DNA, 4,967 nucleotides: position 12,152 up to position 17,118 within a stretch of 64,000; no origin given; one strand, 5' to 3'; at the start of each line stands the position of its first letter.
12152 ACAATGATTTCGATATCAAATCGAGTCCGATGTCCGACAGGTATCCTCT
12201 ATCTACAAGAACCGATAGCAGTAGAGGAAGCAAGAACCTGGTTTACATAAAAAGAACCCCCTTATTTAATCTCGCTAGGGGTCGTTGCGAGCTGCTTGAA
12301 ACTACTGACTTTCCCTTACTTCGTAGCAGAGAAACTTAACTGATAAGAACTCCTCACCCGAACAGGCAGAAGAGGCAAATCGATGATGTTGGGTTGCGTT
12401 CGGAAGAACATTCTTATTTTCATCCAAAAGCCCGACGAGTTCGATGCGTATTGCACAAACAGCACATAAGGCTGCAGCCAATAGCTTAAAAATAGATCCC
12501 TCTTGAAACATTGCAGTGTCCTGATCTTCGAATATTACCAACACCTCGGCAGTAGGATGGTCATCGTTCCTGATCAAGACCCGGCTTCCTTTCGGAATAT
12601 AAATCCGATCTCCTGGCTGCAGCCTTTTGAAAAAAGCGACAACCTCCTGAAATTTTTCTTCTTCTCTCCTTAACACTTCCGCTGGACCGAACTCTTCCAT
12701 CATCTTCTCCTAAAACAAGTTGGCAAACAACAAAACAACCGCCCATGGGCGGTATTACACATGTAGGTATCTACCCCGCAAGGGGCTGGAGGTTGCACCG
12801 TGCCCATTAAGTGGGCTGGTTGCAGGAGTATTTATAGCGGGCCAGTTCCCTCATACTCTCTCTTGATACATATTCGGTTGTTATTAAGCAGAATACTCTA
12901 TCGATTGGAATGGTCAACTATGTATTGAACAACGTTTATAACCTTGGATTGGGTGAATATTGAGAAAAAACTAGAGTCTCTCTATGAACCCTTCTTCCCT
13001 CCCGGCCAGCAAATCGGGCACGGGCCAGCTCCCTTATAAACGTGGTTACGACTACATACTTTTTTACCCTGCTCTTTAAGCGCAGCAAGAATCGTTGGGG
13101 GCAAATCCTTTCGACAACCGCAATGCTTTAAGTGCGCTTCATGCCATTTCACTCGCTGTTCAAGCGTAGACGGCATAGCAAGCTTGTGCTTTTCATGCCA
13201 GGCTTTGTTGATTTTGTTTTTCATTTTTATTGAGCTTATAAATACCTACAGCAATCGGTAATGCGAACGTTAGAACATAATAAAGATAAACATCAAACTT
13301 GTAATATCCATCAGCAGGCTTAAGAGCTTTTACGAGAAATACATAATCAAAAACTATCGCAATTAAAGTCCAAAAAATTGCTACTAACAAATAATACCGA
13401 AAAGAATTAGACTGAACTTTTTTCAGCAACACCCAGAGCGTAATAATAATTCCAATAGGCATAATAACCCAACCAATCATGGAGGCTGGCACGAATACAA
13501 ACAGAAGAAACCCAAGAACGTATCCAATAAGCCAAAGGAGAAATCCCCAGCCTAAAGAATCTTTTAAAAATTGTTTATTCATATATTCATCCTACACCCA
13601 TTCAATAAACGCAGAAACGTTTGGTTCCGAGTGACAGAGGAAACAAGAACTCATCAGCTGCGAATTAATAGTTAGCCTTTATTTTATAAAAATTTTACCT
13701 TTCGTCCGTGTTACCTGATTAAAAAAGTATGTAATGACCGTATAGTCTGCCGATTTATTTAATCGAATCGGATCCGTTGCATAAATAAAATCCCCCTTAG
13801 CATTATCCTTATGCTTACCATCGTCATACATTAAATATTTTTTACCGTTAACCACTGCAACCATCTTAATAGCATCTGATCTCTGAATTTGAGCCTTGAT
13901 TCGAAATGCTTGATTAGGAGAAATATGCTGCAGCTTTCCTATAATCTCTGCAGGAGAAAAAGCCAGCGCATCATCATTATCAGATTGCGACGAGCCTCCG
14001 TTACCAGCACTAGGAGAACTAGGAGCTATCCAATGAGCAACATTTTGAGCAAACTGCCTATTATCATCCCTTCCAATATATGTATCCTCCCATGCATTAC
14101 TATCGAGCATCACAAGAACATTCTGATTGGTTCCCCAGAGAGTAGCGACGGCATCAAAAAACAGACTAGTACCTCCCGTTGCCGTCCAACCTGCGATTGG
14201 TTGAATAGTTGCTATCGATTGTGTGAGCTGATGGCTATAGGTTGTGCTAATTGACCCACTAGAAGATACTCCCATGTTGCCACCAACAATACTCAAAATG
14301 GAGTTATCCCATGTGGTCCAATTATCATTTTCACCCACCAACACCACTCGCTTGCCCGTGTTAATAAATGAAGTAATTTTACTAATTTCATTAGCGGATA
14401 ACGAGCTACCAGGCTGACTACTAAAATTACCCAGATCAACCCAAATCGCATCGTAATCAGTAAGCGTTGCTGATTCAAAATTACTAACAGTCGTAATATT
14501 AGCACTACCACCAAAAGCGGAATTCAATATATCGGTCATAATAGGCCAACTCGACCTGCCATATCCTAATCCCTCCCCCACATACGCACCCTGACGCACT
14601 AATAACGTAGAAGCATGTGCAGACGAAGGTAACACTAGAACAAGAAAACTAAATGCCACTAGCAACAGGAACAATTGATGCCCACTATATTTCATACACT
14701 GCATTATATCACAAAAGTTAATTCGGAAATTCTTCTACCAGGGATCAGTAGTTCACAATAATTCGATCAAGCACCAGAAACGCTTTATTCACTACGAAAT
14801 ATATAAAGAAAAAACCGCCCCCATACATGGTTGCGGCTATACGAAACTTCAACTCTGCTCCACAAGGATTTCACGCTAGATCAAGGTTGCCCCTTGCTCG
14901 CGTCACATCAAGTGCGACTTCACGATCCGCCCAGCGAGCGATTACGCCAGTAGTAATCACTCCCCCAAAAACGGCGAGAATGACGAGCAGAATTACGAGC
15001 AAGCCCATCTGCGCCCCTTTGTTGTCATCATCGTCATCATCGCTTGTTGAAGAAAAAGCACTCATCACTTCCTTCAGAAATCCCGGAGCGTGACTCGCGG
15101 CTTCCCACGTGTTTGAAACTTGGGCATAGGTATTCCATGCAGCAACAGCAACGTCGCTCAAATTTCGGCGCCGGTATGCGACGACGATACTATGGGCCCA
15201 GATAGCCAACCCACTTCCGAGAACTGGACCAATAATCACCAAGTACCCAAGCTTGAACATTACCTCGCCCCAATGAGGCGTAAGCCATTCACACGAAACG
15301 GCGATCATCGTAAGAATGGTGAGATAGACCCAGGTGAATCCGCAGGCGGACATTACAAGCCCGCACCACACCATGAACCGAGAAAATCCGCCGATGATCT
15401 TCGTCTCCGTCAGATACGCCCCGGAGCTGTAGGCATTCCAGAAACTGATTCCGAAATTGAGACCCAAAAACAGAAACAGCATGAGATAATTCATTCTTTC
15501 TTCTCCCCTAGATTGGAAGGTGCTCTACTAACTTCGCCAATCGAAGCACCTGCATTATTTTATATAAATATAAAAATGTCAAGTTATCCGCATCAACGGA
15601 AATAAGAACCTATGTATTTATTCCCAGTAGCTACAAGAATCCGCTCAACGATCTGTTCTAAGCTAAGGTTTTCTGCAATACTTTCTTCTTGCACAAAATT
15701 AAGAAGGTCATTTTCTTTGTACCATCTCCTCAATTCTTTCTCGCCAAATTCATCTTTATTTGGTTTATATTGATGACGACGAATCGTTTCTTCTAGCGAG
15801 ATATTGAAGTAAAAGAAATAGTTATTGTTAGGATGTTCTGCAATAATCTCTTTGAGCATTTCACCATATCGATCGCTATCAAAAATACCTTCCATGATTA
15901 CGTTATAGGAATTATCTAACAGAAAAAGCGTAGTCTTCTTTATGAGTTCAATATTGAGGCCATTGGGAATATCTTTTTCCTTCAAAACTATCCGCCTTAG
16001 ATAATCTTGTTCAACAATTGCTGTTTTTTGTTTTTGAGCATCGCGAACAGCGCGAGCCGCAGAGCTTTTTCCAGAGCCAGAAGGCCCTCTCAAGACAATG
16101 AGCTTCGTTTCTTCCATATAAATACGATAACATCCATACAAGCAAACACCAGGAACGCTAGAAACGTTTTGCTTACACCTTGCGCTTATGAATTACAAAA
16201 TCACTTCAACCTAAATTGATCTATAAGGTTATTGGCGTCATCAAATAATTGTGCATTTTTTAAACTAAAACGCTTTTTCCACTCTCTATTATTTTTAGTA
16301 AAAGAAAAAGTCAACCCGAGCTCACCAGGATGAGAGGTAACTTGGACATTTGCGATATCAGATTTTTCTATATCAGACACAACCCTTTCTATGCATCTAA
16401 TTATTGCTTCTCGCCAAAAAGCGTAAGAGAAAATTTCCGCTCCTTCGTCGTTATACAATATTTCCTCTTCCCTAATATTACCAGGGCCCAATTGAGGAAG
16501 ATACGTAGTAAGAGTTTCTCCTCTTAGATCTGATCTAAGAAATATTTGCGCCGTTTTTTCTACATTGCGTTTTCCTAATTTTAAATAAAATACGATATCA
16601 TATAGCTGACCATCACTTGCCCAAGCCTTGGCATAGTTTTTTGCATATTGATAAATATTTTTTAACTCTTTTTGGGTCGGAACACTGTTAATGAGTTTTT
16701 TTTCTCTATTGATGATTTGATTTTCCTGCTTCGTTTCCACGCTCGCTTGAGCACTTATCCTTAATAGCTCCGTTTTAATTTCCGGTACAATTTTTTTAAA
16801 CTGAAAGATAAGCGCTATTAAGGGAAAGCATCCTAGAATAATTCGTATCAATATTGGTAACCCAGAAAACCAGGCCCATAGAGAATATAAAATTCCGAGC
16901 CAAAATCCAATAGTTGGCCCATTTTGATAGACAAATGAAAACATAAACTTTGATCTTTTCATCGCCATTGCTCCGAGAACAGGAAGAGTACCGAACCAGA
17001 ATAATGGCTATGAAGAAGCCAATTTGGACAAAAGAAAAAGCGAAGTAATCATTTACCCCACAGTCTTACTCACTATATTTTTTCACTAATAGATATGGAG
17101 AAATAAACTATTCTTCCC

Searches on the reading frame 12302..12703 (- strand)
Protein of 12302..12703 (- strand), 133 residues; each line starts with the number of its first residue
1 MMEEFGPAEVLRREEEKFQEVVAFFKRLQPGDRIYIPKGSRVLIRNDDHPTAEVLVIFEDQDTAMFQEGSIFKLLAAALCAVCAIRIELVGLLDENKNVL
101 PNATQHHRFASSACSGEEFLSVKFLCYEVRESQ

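Call 4: search_protein_families(library=pfam, proteins=[window:12302-12703:-], max_evalue=0.01)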
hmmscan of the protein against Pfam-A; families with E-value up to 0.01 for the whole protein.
window:12302-12703:- (133 aa): 1 family
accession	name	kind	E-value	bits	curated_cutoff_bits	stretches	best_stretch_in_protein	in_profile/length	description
PF00190.28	Cupin_1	-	0.00029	20.9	22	1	24-66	79-121/151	Cupin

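Call 71: search_solved_structures(query=window:12302-12703:-, max_evalue=10)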
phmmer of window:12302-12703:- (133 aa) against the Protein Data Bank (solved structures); distinct sequences matched with E-value up to 10: 7.
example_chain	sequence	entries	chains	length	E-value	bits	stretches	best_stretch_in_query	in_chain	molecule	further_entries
2vqa_A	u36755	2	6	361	0.00073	22.8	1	23-63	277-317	SLL1358 PROTEIN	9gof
5zw3_A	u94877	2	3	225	0.075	16.2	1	10-73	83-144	Putative O-methyltransferase YrrM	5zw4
4cyd_A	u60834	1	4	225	0.12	15.5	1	14-91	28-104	PROBABLE TRANSCRIPTION REGULATOR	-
4byy_A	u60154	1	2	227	0.13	15.5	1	14-91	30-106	TRANSCRIPTIONAL REGULATOR, CRP/FNR FAMILY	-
3r6s_A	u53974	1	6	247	0.14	15.4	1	14-90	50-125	transcription regulator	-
7u1h_A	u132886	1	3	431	0.39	13.9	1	13-45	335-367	Allergen Len c 1.0101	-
7u1j_A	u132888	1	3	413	0.75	13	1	14-47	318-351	Convicilin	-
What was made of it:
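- Tried and rejected: 133-aa ORF upstream of the GT (12302-12703) as a cupin sugar epimerase or ketoisomerase: it has only a sub-threshold Cupin_1 hit (call 4) and a weak bicupin match (call 71).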

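Call 72: search_protein_families(library=ncbifam, proteins=[window:12302-12703:-], max_evalue=0.1)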
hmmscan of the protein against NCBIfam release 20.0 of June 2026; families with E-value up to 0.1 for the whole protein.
window:12302-12703:- (133 aa): 2 families
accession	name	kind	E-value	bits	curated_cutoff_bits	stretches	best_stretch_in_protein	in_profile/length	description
NF003610.0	PRK05257.3-1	equivalog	0.013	14.1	745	1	8-94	365-448/495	malate:quinone oxidoreductase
NF003609.0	PRK05257.2-5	equivalog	0.024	13.2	586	1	9-87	361-437/488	malate:quinone oxidoreductase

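Call 78: search_protein_representatives(protein=window:12302-12703:-)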
Query: 133 residues. Proteins with E-value up to 0.001 (for the whole library): 2; up to 1e-10: 2; up to 1e-30: 1. The best 2 are listed.
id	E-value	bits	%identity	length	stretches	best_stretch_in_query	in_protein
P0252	1.8e-61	221.8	77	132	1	2-133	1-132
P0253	3.4e-19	85.2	34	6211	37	31-74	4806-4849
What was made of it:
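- Tried and rejected: It has 2 relatives among 1.8 billion representatives (call 78).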

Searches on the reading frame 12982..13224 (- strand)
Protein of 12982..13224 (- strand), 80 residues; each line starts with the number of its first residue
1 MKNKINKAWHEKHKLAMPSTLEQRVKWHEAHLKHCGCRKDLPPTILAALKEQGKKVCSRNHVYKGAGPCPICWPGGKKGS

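Call 4: search_protein_families(library=pfam, proteins=[window:12982-13224:-], max_evalue=0.01)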
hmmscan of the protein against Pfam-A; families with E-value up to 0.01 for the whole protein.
window:12982-13224:- (80 aa): 1 family
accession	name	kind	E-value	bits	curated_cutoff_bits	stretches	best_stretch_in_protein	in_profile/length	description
PF00412.28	LIM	-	0.00049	20.7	22.9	1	26-62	21-55/58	LIM domain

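Call 72: search_protein_families(library=ncbifam, proteins=[window:12982-13224:-], max_evalue=0.1)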
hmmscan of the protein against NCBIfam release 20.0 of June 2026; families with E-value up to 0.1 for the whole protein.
window:12982-13224:- (80 aa): 0 families

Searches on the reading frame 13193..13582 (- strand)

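Call 4: search_protein_families(library=pfam, proteins=[window:13193-13582:-], max_evalue=0.01)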
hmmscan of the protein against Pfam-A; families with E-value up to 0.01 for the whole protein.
window:13193-13582:- (129 aa): 0 families

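Call 72: search_protein_families(library=ncbifam, proteins=[window:13193-13582:-], max_evalue=0.1)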
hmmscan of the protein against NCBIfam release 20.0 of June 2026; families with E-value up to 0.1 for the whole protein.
window:13193-13582:- (129 aa): 2 families
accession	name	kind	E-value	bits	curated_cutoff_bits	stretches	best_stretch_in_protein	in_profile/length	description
NF047874.1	MASE3_PAS_HK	subfamily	0.027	13.2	560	1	34-126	85-176/655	MASE3 domain-containing sensor histidine kinase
NF045710.1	GSU0071_fam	equivalog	0.051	13.6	99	1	21-77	81-136/138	GSU0071 family protein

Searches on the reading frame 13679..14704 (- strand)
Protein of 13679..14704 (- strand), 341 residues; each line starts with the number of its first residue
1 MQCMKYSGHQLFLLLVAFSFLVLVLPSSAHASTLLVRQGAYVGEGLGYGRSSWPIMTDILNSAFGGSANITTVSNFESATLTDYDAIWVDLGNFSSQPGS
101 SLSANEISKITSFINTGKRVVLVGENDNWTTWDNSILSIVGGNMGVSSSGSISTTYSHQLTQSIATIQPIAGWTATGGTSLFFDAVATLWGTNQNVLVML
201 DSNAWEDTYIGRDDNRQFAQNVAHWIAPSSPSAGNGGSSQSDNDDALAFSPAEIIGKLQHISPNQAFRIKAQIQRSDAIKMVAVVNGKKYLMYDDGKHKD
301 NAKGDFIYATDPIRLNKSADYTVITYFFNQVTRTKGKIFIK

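Call 4: search_protein_families(library=pfam, proteins=[window:13679-14704:-], max_evalue=0.01)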
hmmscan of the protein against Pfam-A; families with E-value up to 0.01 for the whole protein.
window:13679-14704:- (341 aa): 1 family
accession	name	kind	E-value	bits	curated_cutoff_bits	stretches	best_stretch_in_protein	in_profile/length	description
PF14258.12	DUF4350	-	0.00016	22.4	30.4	1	98-222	46-180/181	Domain of unknown function (DUF4350)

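Call 72: search_protein_families(library=ncbifam, proteins=[window:13679-14704:-], max_evalue=0.1)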
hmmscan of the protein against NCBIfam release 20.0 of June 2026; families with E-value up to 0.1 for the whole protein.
window:13679-14704:- (341 aa): 1 family
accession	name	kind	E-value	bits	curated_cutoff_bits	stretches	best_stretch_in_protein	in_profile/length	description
NF004071.0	PRK05580.2-3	equivalog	0.0057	14.6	1105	1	160-228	217-284/735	primosomal protein N'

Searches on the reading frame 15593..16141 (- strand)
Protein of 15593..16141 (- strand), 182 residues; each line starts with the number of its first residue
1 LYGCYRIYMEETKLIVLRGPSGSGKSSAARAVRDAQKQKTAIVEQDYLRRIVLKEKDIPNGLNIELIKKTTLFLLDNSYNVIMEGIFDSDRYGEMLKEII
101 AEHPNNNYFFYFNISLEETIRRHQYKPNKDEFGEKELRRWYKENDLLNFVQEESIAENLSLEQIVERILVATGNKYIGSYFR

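Call 72: search_protein_families(library=ncbifam, proteins=[window:15593-16141:-], max_evalue=0.1)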
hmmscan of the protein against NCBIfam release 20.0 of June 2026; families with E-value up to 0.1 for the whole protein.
window:15593-16141:- (182 aa): 34 families (the best 25 are shown)
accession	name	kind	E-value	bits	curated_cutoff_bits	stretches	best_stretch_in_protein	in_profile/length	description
NF005252.0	PRK06762.1-3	equivalog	4.8e-55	186.3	258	1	11-173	10-172/189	hypothetical protein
NF005255.0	PRK06762.2-2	equivalog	7.5e-44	149.5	140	1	12-170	3-160/163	hypothetical protein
NF005253.0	PRK06762.1-4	equivalog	2.7e-39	135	159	1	11-170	1-160/166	hypothetical protein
NF005258.0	PRK06762.3-3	equivalog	1.5e-36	125.8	344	1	12-168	2-158/164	hypothetical protein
NF005251.0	PRK06762.1-1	equivalog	4.5e-36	124.4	183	1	12-170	7-165/171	hypothetical protein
NF005254.0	PRK06762.2-1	equivalog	1.9e-32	112.3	198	1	13-169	4-160/165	hypothetical protein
NF005257.0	PRK06762.3-2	equivalog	1.8e-29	102.6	202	1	12-173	5-165/170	hypothetical protein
NF005259.0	PRK06762.3-4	equivalog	1.5e-26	93.5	349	1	12-170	2-160/170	hypothetical protein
NF005256.0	PRK06762.3-1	equivalog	3.3e-07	30.4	160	1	97-142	17-61/67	hypothetical protein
TIGR03574.1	selen_PSTK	equivalog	0.00011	21.8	290.5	1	14-126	1-116/249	L-seryl-tRNA(Sec) kinase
NF007485.0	PRK10078.1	equivalog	0.00057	19.7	153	1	12-50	2-39/186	ribose 1,5-bisphosphokinase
TIGR00972.1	3a0107s01c2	equivalog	0.0058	16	343.2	1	8-98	23-110/248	phosphate ABC transporter ATP-binding protein PstB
NF008583.0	PRK11545.1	equivalog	0.0062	16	265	1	11-49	7-43/177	gluconokinase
NF038308.1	RNA_repair_RtcR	equivalog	0.0062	15.4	650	1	8-42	200-234/530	RNA repair transcriptional activator RtcR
NF045917.1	PhserinePhPspA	equivalog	0.009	15.7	350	0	21-109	29-116/211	phosphoserine phosphatase PspA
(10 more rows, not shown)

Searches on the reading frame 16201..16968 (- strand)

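Call 72: search_protein_families(library=ncbifam, proteins=[window:16201-16968:-], max_evalue=0.1)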
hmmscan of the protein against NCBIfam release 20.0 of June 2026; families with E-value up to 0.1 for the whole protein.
window:16201-16968:- (255 aa): 1 family
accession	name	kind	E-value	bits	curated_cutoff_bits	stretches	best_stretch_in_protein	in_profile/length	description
NF047569.1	LIC10421_LIC12816_fam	subfamily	0.06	13.4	100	1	69-117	16-62/111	LIC10421/LIC12816 family protein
